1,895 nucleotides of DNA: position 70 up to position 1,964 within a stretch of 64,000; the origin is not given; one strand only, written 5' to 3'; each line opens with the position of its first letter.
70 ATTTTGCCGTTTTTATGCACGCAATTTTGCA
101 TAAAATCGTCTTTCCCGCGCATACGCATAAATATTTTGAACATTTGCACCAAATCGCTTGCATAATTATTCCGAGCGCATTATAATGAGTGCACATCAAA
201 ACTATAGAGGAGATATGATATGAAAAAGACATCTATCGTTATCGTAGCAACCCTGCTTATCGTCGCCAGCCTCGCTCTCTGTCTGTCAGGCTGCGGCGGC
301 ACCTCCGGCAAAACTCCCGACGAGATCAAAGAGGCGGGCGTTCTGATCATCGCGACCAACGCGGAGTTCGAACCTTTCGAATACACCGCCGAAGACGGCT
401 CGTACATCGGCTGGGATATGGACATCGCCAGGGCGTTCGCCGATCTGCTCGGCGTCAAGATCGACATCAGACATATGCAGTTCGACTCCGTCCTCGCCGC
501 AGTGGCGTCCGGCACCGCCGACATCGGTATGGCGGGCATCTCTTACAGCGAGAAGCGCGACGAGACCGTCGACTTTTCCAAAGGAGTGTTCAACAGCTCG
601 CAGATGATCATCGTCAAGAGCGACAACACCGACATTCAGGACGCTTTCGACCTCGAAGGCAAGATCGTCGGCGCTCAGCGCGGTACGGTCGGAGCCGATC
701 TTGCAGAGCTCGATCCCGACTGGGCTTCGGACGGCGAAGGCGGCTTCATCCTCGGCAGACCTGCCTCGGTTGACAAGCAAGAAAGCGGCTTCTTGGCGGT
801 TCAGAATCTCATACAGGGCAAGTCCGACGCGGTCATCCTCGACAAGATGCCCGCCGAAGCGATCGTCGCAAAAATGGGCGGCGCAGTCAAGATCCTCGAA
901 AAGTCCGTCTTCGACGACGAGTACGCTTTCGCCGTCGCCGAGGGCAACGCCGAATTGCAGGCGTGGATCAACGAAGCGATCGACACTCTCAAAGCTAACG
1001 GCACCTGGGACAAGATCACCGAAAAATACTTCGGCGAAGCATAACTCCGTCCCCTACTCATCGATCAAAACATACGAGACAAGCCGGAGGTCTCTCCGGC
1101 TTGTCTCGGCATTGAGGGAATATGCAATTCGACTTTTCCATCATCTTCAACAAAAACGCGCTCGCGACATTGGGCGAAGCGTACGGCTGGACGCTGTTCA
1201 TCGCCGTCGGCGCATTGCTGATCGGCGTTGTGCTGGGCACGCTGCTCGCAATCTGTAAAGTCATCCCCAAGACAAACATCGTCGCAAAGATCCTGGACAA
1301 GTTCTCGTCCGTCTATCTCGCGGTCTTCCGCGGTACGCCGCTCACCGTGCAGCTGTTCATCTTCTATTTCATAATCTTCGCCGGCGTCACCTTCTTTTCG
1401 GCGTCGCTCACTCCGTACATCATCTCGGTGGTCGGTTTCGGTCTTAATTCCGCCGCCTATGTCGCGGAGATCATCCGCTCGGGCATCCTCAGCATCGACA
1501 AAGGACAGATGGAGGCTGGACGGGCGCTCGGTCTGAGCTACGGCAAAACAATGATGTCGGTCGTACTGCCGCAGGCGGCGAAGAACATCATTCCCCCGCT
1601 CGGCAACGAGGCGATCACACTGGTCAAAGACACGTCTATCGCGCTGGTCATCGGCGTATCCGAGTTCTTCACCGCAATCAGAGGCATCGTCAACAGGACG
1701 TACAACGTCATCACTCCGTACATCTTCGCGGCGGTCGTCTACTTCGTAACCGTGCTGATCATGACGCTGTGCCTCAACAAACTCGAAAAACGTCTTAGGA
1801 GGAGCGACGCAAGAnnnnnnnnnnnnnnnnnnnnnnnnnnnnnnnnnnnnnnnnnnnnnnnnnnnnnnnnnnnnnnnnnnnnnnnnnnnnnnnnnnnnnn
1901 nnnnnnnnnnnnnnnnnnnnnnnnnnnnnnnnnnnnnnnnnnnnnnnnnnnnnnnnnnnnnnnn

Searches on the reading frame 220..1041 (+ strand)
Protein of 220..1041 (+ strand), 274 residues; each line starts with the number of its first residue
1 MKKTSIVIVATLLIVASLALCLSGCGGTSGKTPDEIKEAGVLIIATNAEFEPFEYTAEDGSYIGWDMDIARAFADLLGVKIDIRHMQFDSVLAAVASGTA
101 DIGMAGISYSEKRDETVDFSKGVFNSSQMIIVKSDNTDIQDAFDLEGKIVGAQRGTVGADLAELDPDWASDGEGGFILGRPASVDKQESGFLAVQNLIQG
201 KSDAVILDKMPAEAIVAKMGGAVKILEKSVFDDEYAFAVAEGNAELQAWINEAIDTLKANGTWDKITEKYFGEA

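Call 3: search_protein_families(library=pfam, proteins=[window:220-1041:+], max_evalue=0.01)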
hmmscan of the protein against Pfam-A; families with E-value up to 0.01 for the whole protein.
window:220-1041:+ (274 aa): 3 families
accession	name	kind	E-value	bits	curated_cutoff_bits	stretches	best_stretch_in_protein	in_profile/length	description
PF00497.25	SBP_bac_3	-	1.8e-37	128.5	26.4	1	42-273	1-132/132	Bacterial extracellular solute-binding proteins, family 3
PF09084.16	NMT1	-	0.00083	19.7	20.5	1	78-208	20-147/216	NMT1/THI5 like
PF10613.14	Lig_chan-Glu_bd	-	0.0014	19.2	30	1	86-134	65-113/115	Ligated ion channel L-glutamate- and glycine-binding site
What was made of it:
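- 220..1044 (+): Family-3 solute-binding protein (274 aa, lipoprotein-like N-terminus), first gene of the operon. Pfam SBP_bac_3, E 1.8e-37 (call 3).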

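Call 5: search_protein_families(library=ncbifam, proteins=[window:220-1041:+], max_evalue=0.01)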
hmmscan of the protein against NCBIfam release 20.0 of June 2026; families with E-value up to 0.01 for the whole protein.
window:220-1041:+ (274 aa): 13 families
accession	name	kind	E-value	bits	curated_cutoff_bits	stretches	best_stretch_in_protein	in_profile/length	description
TIGR01096.1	3A0103s03R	subfamily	1.6e-35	122.8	256.35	1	16-271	4-250/250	lysine/arginine/ornithine ABC transporter substrate-binding protein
NF007029.0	PRK09495.1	equivalog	1.5e-34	119.9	303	2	40-163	25-147/248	glutamine ABC transporter substrate-binding protein GlnH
NF008426.0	PRK11260.1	equivalog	2.1e-33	115.7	312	1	14-272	11-261/266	cystine ABC transporter substrate-binding protein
NF052427.1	StpK7MSMEG_1200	equivalog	9.7e-22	77.2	900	1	31-269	353-583/601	serine/threonine protein kinase StpK7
NF041764.1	ArtI_Ecoli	equivalog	3.4e-20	72.5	522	1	41-271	22-241/243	arginine ABC transporter substrate-binding protein ArtI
NF008112.0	PRK10859.1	equivalog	1e-19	70.3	354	1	8-273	9-267/483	membrane-bound lytic murein transglycosylase MltF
NF011583.0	PRK15007.1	subfamily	6.7e-18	64.9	358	1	41-271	22-241/243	arginine ABC transporter substrate-binding protein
NF011586.0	PRK15010.1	equivalog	1.6e-16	60.6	440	1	42-271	28-253/260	lysine/arginine/ornithine ABC transporter substrate-binding protein ArgT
NF011965.0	PRK15437.1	equivalog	1.8e-15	57.3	459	1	13-271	5-253/260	histidine ABC transporter substrate-binding protein HisJ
NF041765.1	ArtJ_Ecoli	equivalog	5.1e-15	55.7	510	2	44-157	25-136/243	arginine ABC transporter substrate-binding protein ArtJ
TIGR02995.1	ectoine_ehuB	equivalog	3.9e-10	39.4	190.9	1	25-270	18-259/275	ectoine/hydroxyectoine ABC transporter substrate-binding protein EhuB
NF008063.0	PRK10797.1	subfamily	9e-09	34.9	375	1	6-272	8-271/302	glutamate/aspartate ABC transporter substrate-binding protein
TIGR01728.1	SsuA_fam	subfamily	0.0039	16.4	163.5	1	124-162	80-118/290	aliphatic sulfonate ABC transporter substrate-binding protein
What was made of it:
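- Closest known: ArtP / GlnQ / TcyN / HisP. Different: It scores below every NCBIfam equivalog cut-off, so the substrate is unassigned (call 5).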

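Call 63: search_solved_structures(query=window:220-1041:+, max_evalue=1e-10)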
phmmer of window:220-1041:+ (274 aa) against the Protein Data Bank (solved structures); distinct sequences matched with E-value up to 1e-10: 70 (the best 60 are shown).
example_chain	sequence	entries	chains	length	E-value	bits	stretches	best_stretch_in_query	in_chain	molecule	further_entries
6h30_A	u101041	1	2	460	3.4e-41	144.7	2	39-271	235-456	Glutamine ABC transporter permease and substrate binding protein protein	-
4zv1_A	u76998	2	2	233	2.1e-39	138.9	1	40-273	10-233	AncQR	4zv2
4ymx_A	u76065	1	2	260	3.9e-35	124.9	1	11-272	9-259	ABC-type amino acid transport system, periplasmic component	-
5t0w_A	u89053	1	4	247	6e-33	117.7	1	30-271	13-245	AncCDT-1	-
5tuj_C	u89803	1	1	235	7e-33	117.5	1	31-271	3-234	Ancestral protein CDT-Anc1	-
6svf_A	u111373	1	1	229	5.5e-31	111.3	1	34-273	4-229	Amino acid ABC transporter, periplasmic amino acid-binding protein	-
4i62_A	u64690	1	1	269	5.7e-30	108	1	13-271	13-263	Amino acid ABC transporter, periplasmic amino acid-binding protein, putative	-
8hnj_A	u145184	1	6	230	7.9e-30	107.5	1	42-272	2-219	Glutamine ABC transporter, periplasmic glutamine-binding protein GlnH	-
4prs_A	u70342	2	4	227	5.4e-29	104.8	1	34-273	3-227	ABC-type transporter, periplasmic subunit family 3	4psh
1ggg_A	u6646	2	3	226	1.1e-28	103.7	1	42-272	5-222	GLUTAMINE BINDING PROTEIN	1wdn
8eyz_A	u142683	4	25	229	1.7e-28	103.1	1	42-272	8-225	Amino acid ABC transporter substrate-binding protein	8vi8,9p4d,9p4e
2pvu_A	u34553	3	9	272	1.3e-27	100.3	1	41-273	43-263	ArtJ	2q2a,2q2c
6ggv_A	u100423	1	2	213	1.2e-26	97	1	34-258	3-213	Amino acid ABC transporter, periplasmic amino acid-binding protein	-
6ggp_A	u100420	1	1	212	2.5e-26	96.1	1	34-254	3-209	Amino acid ABC transporter, periplasmic amino acid-binding protein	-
4h5f_A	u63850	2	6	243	4.5e-26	95.2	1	34-269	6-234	Amino acid ABC superfamily ATP binding cassette transporter, binding protein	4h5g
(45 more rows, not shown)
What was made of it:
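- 220..1044 (+): The best solved relatives are GlnPQ SBD, AncQR and ArtI-type binders (call 63).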

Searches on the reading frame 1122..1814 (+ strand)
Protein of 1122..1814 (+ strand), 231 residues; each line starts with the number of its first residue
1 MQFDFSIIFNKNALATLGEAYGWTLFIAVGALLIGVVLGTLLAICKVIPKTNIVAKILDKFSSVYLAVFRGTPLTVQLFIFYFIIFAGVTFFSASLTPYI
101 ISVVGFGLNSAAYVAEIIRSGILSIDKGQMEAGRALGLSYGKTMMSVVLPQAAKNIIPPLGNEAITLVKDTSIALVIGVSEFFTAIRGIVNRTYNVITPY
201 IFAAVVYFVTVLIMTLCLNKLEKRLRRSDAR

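Call 3: search_protein_families(library=pfam, proteins=[window:1122-1814:+], max_evalue=0.01)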
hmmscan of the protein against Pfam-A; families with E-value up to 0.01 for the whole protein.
window:1122-1814:+ (231 aa): 1 family
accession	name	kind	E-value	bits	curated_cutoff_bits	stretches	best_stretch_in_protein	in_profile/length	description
PF00528.27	BPD_transp_1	-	3.6e-23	82.7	26.4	1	35-227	1-184/184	Binding-protein-dependent transport system inner membrane component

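Call 5: search_protein_families(library=ncbifam, proteins=[window:1122-1814:+], max_evalue=0.01)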
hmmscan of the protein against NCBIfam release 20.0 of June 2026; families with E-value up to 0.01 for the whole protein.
window:1122-1814:+ (231 aa): 17 families
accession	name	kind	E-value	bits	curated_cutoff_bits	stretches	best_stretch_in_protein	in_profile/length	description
NF011680.0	PRK15100.1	equivalog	9.9e-50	169.4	300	1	16-229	14-218/222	cystine ABC transporter permease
NF007028.0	PRK09494.1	equivalog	1.9e-42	145.6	303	1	1-226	1-217/219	glutamine ABC transporter permease GlnP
TIGR03004.1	ectoine_ehuC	equivalog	1.5e-39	136.1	196.95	1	24-228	14-209/214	ectoine/hydroxyectoine ABC transporter permease subunit EhuC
TIGR03003.1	ectoine_ehuD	equivalog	3e-33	115.5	205.2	1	9-225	5-212/212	ectoine/hydroxyectoine ABC transporter permease subunit EhuD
NF011687.0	PRK15107.1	equivalog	3.2e-32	112.2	318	1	2-224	3-222/224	glutamate/aspartate ABC transporter permease GltK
NF008337.0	PRK11123.1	equivalog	4.6e-30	104.8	277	2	95-229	100-234/238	arginine ABC transporter permease ArtQ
NF008336.0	PRK11122.1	equivalog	1.3e-27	96.9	248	1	18-225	9-215/222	arginine ABC transporter permease ArtM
NF011651.0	PRK15069.1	subfamily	2.8e-26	92.3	306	1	23-225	25-228/237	histidine ABC transporter permease HisM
TIGR01726.1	HEQRo_perm_3TM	subfamily_domain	1.5e-17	63.9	42.2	1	15-120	3-99/99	ABC transporter permease subunit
NF011714.0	PRK15135.1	subfamily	2.2e-13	50.6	319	1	24-224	16-218/228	histidine ABC transporter permease HisQ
TIGR02789.1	nickel_nikB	equivalog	7e-09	35.5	447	1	2-229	79-310/314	nickel ABC transporter permease subunit NikB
NF045470.1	Opp2B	equivalog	1.1e-07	31.4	350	1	3-225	73-299/300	nickel ABC transporter permease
NF008049.0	PRK10782.1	subfamily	2.5e-06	27.3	212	1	30-213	26-196/217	methionine ABC transporter permease MetI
TIGR01097.1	PhnE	equivalog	7.4e-06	25.6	216.7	1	16-157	56-185/252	phosphonate ABC transporter, permease protein PhnE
NF045469.1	Opp1B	equivalog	0.00056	19.5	380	1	3-225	81-306/307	nickel/cobalt ABC transporter permease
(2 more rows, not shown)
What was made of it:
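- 1122..1817 (+): Permease (231 aa, BPD_transp_1), a single TMD gene, which implies a homodimer. The best NCBIfam matches are cystine and glutamine permeases, both below cut-off (calls 3, 5).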

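Call 74: find_homologous_proteins(query=window:1122-1814:+, max_evalue=1e-30)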
Query window:1122-1814:+ (231 aa): 4403 proteins with E <= 1e-30 among 6796 candidates; the best 120 are listed.
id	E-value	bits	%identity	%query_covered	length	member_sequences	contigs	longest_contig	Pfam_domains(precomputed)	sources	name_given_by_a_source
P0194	1.5e-135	468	96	100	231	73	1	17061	PF00528.28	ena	-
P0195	1.4e-126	439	93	100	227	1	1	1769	PF00528.28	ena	-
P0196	3.6e-124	431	87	100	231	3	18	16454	PF00528.28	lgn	-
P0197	1.9e-118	412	84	100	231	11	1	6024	PF00528.28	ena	-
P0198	4.0e-113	395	81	100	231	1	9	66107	PF00528.28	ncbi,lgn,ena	-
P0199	1.2e-112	393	78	100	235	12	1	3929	PF00528.28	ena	-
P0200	2.4e-111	389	79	100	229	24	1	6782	PF00528.28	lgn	-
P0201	3.8e-111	388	75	100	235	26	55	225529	PF00528.28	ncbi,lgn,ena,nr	ncbi:MAG TPA: amino acid ABC transporter permease [Candidatus Ornithoclostridium excrementipullorum]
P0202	3.0e-110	385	77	100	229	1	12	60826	PF00528.28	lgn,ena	-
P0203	6.3e-110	384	78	100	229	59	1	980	PF00528.28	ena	-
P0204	1.6e-109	383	77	100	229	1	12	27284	PF00528.28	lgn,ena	-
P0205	2.1e-109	383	77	100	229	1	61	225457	PF00528.28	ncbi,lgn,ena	-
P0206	3.6e-109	382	77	100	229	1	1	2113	PF00528.28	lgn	-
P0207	6.6e-109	381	77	100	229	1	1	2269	PF00528.28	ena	-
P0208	7.0e-109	381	78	100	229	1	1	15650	PF00528.28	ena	-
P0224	2.3e-100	353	71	100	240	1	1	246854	PF00528.28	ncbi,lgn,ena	-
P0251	5.7e-94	332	67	100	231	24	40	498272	PF00528.28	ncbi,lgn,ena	-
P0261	4.1e-92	326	70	92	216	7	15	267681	PF00528.28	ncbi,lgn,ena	-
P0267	6.0e-91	322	64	100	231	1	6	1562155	PF00528.28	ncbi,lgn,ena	-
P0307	2.4e-83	297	61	100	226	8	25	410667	PF00528.28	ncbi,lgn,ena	-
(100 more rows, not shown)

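Call 75: find_encoding_contigs(protein=P0224, flank=3000, max_places=1)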
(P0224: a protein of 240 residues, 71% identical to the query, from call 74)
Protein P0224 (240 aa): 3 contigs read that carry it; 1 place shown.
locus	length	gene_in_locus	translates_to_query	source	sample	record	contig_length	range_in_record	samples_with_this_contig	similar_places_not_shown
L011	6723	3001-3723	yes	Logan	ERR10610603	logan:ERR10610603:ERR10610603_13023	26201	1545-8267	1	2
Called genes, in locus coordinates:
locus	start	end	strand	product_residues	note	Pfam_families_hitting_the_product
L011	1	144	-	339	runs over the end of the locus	PF12127:FloA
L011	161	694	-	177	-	PF24961:NfeD_membrane, PF01957:NfeD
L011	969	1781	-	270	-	PF00106:adh_short, PF01370:Epimerase, PF08659:KR (weak), PF13561:adh_short_C2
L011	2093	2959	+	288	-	PF00497:SBP_bac_3, PF12974:Phosphonate-bd (weak)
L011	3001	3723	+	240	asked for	PF00528:BPD_transp_1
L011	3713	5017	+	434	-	PF02463:SMC_N (weak), PF00005:ABC_tran, PF13304:AAA_21, PF00005:ABC_tran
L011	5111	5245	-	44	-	-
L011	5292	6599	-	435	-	PF11074:DUF2779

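Call 76: find_encoding_contigs(protein=P0251, flank=3000, max_places=1)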
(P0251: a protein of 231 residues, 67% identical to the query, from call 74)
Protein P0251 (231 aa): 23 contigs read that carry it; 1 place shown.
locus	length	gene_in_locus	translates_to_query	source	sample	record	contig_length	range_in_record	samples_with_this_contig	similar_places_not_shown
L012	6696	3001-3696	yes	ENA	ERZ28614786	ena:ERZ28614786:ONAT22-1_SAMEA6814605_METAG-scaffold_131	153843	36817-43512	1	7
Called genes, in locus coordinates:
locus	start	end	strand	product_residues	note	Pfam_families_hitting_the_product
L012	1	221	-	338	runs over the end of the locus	PF12127:FloA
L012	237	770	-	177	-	PF24961:NfeD_membrane, PF01957:NfeD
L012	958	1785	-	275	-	PF00106:adh_short, PF01370:Epimerase, PF05368:NmrA (weak), PF08659:KR (faint), PF13561:adh_short_C2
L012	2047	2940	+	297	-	PF00497:SBP_bac_3, PF09084:NMT1 (weak), PF12974:Phosphonate-bd (weak)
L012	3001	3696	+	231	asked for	PF00528:BPD_transp_1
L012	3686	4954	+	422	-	PF02463:SMC_N, PF00005:ABC_tran, PF13304:AAA_21, PF00005:ABC_tran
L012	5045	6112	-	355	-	PF02230:Abhydrolase_2 (weak)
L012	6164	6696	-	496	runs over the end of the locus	PF11074:DUF2779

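Call 77: find_encoding_contigs(protein=P0261, flank=3000, max_places=1)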
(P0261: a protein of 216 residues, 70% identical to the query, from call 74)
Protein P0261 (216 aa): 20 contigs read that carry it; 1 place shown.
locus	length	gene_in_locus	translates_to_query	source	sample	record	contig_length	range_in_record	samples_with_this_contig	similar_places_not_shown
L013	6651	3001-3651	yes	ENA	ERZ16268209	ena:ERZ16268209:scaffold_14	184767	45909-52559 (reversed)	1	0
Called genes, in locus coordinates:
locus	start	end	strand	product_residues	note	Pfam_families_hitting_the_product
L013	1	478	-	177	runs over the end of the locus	PF24961:NfeD_membrane, PF01957:NfeD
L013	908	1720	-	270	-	PF00106:adh_short, PF01370:Epimerase, PF13561:adh_short_C2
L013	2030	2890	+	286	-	PF00497:SBP_bac_3, PF12974:Phosphonate-bd, PF09084:NMT1 (faint)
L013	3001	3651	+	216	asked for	PF00528:BPD_transp_1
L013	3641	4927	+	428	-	PF00005:ABC_tran, PF13304:AAA_21, PF02463:SMC_N (weak), PF00005:ABC_tran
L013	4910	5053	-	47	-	-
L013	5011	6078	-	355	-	PF02230:Abhydrolase_2 (weak), PF00326:Peptidase_S9 (faint)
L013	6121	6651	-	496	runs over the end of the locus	PF11074:DUF2779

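Call 78: find_encoding_contigs(protein=P0267, flank=3000, max_places=1)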
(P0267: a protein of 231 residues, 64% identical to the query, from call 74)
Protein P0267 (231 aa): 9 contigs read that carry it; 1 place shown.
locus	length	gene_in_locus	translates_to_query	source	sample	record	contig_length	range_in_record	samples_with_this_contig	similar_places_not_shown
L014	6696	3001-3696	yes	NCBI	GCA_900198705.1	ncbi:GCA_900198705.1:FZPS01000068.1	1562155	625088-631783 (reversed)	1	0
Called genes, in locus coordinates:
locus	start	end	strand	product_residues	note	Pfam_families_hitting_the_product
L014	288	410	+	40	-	-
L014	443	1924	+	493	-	PF00089:Trypsin, PF13365:Trypsin_2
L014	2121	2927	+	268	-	PF00497:SBP_bac_3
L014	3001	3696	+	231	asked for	PF00528:BPD_transp_1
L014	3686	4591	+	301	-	PF00005:ABC_tran, PF02463:SMC_N (weak), PF00005:ABC_tran, PF13304:AAA_21 (weak)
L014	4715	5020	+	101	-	PF00829:Ribosomal_L21p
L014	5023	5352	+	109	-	PF04327:Peptidase_Prp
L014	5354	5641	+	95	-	PF01016:Ribosomal_L27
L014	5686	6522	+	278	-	PF07934:OGG_N, PF00730:HhH-GPD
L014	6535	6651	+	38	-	-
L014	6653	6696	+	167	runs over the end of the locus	-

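Call 79: find_encoding_contigs(protein=P0307, flank=3000, max_places=1)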
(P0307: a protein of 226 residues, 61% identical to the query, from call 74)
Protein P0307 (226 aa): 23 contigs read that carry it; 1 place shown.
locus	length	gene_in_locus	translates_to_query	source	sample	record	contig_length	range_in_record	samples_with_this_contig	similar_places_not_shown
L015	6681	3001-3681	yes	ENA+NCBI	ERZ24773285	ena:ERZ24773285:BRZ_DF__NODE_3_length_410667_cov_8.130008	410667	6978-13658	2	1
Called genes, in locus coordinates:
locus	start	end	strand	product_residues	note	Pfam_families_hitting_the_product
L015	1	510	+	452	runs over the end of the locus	PF00285:Citrate_synt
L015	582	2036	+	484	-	PF00924:MS_channel_2nd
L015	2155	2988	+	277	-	PF00497:SBP_bac_3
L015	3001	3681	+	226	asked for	PF00528:BPD_transp_1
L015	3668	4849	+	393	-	PF02463:SMC_N (weak), PF00005:ABC_tran, PF13304:AAA_21, PF00005:ABC_tran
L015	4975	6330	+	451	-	PF00206:Lyase_1, PF10415:FumaraseC_C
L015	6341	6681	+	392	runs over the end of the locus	PF00390:malic, PF00208:ELFV_dehydrog (faint), PF03949:Malic_M, PF01262:AlaDh_PNT_C (weak)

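Call 82: find_homologous_proteins(query=L014:3686-4588:+, max_evalue=1e-30)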
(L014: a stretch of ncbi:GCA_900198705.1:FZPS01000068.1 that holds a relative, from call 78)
Query L014:3686-4588:+ (301 aa): 8000 proteins with E <= 1e-30 among 8000 candidates; the best 120 are listed.
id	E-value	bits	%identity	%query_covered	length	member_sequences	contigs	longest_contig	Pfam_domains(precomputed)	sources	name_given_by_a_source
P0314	2.5e-190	648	100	100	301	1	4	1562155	PF00005.34,PF02463.26,PF13304.13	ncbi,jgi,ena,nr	ncbi:MAG: amino acid ABC transporter ATP-binding protein [Clostridiales bacterium]|nr:amino acid ABC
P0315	1.9e-153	527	82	100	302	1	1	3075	PF00005.34,PF13175.13,PF02463.26,PF13304.13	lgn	-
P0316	1.4e-137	475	76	100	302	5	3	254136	PF00005.34,PF02463.26,PF13304.13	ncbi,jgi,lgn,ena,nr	ncbi:MAG TPA: amino acid ABC transporter ATP-binding protein [Clostridia bacterium]|nr:amino acid AB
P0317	3.4e-119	415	67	99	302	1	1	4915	PF00005.34,PF13175.13,PF02463.26,PF13304.13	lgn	-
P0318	2.8e-117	409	67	99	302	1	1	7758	PF00005.34,PF02463.26,PF13304.13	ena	-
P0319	2.5e-116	406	65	100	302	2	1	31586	PF00005.34,PF13175.13,PF02463.26,PF13304.13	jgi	jgi:ABC-type polar amino acid transport system ATPase subunit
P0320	1.9e-115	403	64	99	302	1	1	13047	PF00005.34,PF13476.13,PF02463.26,PF13304.13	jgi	jgi:polar amino acid transport system ATP-binding protein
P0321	4.0e-115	402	65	100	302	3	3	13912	PF00005.34,PF13175.13,PF02463.26,PF13304.13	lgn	-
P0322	4.8e-115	402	64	100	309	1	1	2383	PF00005.34,PF13476.13,PF02463.26,PF13304.13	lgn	-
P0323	7.1e-115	401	66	98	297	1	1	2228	PF00005.34,PF13476.13,PF02463.26,PF13304.13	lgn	-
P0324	2.3e-113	396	64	100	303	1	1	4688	PF00005.34,PF13175.13,PF00503.27,PF02463.26,PF13304.13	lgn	-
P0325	4.6e-110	385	62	99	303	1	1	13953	PF00005.34,PF13175.13,PF13476.13,PF02463.26,PF13304.13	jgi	-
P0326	1.1e-107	377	50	98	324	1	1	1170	PF00005.34,PF13175.13,PF02463.26,PF13304.13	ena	-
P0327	1.9e-106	373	60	99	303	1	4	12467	PF00005.34,PF02463.26,PF13304.13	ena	-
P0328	2.0e-103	363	58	100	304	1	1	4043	PF00005.34,PF02463.26,PF13304.13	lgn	-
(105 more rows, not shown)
